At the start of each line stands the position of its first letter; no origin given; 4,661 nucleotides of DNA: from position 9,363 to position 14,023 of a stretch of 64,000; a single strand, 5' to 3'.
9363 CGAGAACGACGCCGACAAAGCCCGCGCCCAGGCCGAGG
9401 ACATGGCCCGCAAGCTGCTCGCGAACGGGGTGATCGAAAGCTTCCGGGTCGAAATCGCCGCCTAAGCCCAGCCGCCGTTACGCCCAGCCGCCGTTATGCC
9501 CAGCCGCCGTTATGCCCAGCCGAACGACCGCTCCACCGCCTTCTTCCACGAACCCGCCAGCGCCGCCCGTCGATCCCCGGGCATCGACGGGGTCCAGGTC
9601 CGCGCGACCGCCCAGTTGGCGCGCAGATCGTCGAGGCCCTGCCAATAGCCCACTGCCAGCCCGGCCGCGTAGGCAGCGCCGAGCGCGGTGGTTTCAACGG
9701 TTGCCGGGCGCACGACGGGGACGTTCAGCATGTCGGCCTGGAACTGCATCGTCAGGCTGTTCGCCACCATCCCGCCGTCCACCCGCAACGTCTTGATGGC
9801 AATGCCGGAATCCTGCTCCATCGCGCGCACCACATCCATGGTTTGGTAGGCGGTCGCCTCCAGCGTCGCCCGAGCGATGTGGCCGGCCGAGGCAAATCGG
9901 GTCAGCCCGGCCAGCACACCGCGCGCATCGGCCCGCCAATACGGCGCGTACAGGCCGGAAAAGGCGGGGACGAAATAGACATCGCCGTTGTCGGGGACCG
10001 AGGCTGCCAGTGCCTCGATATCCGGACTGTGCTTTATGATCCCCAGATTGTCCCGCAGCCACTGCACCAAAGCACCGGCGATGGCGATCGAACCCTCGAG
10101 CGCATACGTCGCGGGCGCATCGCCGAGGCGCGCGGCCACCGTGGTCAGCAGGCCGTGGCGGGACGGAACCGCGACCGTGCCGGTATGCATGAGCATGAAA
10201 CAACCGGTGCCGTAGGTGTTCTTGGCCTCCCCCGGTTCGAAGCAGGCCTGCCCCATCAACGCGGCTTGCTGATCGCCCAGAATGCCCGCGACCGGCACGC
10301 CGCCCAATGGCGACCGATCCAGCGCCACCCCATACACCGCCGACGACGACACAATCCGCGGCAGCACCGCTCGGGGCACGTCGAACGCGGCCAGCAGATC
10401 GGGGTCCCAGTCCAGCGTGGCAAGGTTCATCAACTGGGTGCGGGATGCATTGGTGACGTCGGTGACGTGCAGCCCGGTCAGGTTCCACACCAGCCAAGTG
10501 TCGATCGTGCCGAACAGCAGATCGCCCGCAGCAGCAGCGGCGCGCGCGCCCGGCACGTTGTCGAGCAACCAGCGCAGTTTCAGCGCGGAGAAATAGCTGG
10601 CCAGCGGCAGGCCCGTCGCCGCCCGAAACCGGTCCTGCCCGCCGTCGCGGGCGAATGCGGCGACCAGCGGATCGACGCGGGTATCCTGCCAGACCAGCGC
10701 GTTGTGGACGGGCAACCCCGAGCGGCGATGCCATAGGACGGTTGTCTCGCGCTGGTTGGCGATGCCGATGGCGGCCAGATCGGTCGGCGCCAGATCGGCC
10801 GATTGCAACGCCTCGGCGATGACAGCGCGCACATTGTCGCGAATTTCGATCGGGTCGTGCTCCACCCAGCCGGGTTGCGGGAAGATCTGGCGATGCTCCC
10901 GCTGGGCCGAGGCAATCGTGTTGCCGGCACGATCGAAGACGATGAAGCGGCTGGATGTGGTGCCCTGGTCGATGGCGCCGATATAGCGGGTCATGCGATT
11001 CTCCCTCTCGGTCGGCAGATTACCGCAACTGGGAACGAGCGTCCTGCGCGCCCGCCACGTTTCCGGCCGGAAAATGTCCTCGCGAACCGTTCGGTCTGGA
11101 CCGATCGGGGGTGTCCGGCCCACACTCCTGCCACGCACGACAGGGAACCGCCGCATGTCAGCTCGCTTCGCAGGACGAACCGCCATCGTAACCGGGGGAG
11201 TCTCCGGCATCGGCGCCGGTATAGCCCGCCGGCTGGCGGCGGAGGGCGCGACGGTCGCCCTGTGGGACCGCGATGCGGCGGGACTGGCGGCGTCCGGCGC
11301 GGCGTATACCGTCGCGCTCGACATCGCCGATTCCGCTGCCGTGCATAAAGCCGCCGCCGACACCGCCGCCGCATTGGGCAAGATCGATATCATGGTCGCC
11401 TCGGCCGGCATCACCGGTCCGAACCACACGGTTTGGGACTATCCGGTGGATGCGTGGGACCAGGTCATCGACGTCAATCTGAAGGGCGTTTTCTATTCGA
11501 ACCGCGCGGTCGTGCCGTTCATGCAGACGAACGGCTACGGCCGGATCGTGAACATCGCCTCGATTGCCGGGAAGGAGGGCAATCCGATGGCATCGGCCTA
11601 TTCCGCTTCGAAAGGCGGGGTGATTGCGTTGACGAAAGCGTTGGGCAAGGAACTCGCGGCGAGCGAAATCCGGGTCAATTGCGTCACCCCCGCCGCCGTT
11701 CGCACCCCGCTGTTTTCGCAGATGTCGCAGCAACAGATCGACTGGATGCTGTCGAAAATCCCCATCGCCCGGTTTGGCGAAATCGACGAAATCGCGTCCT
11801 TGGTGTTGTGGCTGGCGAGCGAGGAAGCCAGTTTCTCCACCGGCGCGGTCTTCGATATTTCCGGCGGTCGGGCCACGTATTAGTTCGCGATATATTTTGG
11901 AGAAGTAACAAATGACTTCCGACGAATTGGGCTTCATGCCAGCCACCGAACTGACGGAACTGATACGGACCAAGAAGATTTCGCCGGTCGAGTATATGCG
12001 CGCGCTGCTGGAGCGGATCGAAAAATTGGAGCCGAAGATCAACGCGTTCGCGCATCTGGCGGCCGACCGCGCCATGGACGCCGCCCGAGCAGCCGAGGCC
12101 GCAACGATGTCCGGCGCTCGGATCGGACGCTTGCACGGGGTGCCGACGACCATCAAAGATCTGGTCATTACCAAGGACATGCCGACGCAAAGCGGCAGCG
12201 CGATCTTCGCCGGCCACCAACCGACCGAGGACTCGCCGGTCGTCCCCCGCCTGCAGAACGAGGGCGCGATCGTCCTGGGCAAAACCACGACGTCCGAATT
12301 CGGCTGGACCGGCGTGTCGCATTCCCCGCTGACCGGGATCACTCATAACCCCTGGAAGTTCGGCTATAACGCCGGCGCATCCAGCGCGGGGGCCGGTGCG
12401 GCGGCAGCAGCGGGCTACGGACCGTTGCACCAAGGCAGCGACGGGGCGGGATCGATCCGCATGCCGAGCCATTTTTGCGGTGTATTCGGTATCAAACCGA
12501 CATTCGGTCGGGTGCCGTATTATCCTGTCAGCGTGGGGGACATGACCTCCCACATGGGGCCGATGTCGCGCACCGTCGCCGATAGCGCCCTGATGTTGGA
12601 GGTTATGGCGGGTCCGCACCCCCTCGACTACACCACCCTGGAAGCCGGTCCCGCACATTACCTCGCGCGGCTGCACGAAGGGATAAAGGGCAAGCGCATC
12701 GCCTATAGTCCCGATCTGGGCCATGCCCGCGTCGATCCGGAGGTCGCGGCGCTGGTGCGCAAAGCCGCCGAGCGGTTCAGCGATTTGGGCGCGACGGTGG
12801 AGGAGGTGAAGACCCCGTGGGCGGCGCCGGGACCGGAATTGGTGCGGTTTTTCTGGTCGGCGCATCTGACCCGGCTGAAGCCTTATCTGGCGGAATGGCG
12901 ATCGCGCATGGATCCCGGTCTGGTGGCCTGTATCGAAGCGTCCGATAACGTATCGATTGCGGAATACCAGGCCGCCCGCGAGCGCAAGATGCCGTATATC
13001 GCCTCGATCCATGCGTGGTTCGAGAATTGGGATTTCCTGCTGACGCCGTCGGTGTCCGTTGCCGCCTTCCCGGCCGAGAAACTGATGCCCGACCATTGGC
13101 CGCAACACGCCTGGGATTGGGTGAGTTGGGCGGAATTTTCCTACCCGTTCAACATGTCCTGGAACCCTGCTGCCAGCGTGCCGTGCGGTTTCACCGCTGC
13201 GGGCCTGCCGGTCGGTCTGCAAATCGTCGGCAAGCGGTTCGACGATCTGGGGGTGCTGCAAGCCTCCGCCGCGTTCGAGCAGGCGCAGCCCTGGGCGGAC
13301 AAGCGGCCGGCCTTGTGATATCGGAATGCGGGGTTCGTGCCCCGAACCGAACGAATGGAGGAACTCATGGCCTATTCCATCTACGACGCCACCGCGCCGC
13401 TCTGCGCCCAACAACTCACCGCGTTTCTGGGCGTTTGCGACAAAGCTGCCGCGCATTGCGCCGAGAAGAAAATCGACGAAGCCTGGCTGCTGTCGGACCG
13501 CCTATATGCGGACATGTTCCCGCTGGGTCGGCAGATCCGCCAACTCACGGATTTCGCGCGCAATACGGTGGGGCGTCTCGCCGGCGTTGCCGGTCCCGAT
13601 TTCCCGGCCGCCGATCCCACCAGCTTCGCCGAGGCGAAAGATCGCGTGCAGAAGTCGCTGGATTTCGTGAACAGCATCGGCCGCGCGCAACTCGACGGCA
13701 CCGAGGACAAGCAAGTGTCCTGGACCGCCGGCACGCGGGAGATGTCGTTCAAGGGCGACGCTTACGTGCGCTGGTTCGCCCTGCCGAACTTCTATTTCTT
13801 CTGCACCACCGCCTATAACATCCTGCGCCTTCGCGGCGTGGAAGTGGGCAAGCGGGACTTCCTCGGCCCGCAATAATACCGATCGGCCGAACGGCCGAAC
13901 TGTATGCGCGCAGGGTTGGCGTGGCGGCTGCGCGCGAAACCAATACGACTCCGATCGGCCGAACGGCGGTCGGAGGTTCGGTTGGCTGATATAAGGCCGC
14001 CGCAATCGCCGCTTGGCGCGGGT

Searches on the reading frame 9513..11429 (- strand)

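Call 76: search_protein_families(library=pfam, proteins=[window:9513-11429:-], max_evalue=0.00001)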
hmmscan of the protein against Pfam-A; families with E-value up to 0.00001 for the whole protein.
window:9513-11429:- (639 aa): 2 families
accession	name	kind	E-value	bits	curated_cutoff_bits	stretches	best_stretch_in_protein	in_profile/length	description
PF00370.27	FGGY_N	-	3.2e-71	240.2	28.8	1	149-393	1-245/245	FGGY family of carbohydrate kinases, N-terminal domain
PF02782.22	FGGY_C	-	2.9e-49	168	27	1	403-592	2-197/198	FGGY family of carbohydrate kinases, C-terminal domain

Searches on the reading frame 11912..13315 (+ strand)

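Call 76: search_protein_families(library=pfam, proteins=[window:11912-13315:+], max_evalue=0.00001)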
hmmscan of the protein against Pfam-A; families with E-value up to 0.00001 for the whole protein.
window:11912-13315:+ (468 aa): 1 family
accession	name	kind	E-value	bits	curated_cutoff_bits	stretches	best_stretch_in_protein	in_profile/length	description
PF01425.27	Amidase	-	2.8e-99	333.6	27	1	28-448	2-444/445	Amidase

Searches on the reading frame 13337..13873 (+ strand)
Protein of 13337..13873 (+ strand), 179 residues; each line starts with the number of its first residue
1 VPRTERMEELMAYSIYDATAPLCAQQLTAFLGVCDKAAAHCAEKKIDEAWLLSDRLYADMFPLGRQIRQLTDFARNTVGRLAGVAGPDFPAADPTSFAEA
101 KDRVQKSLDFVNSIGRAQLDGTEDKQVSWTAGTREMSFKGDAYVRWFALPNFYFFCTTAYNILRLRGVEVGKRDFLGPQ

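Call 76: search_protein_families(library=pfam, proteins=[window:13337-13873:+], max_evalue=0.00001)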
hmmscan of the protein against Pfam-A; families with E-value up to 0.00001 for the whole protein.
window:13337-13873:+ (179 aa): 1 family
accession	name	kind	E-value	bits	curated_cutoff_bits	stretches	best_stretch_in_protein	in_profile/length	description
PF09351.15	DUF1993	-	5e-48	163.6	23.4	1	15-176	1-161/161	Domain of unknown function (DUF1993)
